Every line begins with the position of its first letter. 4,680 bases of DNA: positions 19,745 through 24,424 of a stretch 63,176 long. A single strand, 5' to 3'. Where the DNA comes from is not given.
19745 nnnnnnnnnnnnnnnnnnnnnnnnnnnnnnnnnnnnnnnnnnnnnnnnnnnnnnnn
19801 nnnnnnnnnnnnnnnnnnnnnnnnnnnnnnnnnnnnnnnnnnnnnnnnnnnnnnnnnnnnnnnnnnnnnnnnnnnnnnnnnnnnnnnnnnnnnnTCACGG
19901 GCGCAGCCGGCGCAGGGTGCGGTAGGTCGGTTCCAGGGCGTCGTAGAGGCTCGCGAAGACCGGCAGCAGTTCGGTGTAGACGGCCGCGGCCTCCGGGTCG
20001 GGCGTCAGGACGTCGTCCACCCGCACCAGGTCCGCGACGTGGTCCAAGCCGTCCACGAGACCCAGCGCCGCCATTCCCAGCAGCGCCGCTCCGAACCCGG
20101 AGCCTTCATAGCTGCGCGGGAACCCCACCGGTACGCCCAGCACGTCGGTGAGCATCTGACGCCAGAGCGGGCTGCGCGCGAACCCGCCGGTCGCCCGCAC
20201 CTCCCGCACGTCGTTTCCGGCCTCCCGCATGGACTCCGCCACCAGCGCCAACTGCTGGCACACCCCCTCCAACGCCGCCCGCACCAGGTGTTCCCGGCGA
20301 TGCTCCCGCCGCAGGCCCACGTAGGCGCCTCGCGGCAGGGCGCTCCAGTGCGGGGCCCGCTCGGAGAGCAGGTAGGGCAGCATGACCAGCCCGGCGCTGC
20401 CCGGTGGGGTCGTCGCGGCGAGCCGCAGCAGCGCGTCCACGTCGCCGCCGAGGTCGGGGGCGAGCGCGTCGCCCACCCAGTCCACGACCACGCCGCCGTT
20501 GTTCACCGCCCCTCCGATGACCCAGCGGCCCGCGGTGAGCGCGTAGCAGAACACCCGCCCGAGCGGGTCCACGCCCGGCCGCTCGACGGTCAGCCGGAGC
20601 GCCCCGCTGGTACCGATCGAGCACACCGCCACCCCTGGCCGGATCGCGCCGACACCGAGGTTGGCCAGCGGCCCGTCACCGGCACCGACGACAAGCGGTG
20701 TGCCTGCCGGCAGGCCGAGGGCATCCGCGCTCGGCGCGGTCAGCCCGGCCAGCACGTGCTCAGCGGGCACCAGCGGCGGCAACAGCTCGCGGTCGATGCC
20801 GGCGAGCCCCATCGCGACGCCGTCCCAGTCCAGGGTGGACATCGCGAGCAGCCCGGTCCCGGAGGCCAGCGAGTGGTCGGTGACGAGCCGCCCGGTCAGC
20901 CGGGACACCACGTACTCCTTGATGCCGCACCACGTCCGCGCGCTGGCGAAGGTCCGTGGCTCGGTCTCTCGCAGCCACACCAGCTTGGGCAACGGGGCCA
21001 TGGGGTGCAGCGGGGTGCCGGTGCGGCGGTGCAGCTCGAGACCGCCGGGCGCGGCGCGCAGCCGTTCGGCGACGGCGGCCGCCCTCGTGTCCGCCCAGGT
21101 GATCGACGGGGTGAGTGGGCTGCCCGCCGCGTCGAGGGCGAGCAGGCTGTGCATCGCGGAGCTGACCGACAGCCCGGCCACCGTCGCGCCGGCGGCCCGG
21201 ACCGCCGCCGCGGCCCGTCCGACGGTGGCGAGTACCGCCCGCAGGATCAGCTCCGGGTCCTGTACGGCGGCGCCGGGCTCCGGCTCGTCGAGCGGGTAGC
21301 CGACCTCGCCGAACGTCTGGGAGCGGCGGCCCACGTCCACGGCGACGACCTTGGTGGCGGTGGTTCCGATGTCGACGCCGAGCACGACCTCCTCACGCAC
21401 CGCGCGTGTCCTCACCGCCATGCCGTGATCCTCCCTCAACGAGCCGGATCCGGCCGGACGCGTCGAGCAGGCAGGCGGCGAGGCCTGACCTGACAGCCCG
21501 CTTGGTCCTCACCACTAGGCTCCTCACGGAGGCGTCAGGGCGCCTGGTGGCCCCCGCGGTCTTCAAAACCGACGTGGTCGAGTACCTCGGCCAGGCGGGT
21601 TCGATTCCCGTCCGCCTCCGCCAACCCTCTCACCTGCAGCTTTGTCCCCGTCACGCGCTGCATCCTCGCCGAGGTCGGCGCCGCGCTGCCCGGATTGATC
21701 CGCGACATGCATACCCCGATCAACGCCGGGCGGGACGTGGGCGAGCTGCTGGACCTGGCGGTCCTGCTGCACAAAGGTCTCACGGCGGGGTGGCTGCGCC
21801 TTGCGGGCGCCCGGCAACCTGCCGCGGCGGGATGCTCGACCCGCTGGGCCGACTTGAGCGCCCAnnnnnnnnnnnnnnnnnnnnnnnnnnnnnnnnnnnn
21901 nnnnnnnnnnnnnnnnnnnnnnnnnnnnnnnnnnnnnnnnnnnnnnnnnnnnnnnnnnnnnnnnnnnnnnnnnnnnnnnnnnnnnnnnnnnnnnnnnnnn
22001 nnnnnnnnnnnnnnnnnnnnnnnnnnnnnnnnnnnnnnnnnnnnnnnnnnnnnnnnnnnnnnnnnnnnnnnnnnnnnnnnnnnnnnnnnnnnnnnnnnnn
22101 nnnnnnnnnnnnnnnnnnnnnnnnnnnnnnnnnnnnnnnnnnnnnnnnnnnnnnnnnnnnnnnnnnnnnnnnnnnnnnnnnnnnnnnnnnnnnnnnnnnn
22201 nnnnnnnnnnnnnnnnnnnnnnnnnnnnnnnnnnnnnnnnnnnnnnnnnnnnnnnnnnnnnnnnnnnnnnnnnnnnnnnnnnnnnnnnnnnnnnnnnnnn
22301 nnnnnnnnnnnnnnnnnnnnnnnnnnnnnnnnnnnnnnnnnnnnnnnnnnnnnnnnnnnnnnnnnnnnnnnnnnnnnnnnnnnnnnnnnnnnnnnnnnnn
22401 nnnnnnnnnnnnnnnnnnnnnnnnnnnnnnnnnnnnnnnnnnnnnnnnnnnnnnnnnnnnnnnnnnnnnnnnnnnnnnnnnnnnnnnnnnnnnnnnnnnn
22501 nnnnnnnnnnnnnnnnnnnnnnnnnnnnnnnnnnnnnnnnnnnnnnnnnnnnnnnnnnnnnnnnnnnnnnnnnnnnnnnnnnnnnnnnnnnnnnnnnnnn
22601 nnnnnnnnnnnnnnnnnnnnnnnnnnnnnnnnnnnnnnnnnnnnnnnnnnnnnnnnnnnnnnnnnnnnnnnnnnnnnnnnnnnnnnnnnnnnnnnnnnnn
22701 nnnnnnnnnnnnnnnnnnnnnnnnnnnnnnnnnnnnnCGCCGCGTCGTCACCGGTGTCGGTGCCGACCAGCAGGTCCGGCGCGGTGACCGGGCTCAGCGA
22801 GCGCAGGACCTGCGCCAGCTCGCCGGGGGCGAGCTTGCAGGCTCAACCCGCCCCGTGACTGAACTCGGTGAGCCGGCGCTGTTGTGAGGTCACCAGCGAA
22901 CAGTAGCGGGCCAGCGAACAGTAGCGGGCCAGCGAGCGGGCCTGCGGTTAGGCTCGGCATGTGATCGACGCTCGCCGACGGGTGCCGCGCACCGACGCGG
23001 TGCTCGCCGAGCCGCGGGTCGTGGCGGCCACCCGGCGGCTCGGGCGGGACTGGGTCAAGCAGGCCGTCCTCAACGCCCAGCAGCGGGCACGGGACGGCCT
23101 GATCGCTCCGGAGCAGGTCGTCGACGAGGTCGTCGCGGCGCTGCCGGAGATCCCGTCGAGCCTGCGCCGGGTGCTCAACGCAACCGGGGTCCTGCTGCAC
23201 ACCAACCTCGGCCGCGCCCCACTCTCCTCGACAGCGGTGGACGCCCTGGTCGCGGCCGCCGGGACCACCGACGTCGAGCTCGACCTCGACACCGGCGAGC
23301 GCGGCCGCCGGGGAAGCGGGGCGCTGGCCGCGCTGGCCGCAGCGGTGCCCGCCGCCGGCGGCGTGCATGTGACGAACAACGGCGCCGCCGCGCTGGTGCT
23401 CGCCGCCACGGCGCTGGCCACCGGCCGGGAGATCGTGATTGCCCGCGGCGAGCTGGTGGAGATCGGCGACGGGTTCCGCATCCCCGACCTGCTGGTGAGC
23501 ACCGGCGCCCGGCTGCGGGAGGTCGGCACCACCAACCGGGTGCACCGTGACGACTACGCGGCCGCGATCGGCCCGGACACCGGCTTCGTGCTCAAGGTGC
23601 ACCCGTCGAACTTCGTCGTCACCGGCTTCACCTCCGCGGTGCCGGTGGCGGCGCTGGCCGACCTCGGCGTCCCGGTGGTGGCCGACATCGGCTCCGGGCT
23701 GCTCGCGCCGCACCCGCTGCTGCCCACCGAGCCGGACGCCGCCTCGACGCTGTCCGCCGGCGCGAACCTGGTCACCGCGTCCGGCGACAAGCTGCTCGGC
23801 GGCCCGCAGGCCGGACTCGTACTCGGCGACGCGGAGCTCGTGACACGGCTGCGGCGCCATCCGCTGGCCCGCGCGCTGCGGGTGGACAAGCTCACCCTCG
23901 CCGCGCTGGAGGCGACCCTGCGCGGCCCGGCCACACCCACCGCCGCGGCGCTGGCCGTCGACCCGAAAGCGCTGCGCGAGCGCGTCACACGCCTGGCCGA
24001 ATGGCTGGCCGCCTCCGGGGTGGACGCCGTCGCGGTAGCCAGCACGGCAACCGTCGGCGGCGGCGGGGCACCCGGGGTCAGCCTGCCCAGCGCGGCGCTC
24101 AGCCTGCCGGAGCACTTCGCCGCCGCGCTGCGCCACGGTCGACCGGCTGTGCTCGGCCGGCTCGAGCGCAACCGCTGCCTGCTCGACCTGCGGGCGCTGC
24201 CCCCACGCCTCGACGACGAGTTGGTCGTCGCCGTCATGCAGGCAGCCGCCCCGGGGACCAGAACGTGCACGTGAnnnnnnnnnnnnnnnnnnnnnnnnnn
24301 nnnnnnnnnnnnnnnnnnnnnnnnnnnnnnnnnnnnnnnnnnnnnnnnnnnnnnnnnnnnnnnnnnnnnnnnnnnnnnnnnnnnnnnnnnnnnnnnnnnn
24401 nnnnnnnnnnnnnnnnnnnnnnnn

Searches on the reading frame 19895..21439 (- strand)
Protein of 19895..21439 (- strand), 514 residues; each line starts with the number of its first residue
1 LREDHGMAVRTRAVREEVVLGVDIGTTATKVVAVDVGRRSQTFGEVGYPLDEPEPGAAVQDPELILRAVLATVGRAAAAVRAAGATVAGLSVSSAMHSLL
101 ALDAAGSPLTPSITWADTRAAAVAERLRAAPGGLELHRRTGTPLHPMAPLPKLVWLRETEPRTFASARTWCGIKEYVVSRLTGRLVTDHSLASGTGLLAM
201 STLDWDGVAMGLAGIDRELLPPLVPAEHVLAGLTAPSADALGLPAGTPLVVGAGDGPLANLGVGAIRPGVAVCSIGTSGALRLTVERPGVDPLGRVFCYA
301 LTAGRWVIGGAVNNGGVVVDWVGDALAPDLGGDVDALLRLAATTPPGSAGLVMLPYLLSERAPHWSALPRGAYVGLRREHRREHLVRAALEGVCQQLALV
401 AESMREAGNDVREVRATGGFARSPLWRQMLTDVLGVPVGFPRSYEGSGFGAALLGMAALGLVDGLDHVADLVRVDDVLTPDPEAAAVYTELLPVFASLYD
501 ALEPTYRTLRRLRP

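Call 23: search_protein_families(library=pfam, proteins=[window:19895-21439:-], max_evalue=0.001)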
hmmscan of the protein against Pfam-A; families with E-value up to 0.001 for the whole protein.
window:19895-21439:- (514 aa): 3 families
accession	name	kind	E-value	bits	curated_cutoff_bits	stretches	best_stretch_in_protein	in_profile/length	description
PF00370.27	FGGY_N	-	1.3e-57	195.7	28.8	1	18-262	1-245/245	FGGY family of carbohydrate kinases, N-terminal domain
PF02782.22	FGGY_C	-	3.6e-31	108.9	27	1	271-458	1-197/198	FGGY family of carbohydrate kinases, C-terminal domain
PF01869.26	BcrAD_BadFG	-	2.9e-06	27.4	31.5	0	20-93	1-75/271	BadF/BadG/BcrA/BcrD ATPase family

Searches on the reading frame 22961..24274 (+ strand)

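Call 23: search_protein_families(library=pfam, proteins=[window:22961-24274:+], max_evalue=0.001)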
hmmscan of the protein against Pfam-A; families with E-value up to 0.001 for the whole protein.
window:22961-24274:+ (437 aa): 2 families
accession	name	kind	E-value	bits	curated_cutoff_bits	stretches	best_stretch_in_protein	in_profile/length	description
PF03841.19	SelA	-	4.5e-95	319.2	22.8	1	71-413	1-366/367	L-seryl-tRNA selenium transferase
PF12390.13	Se-cys_synth_N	-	7.1e-08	32.9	22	1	5-44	1-40/40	Selenocysteine synthase N terminal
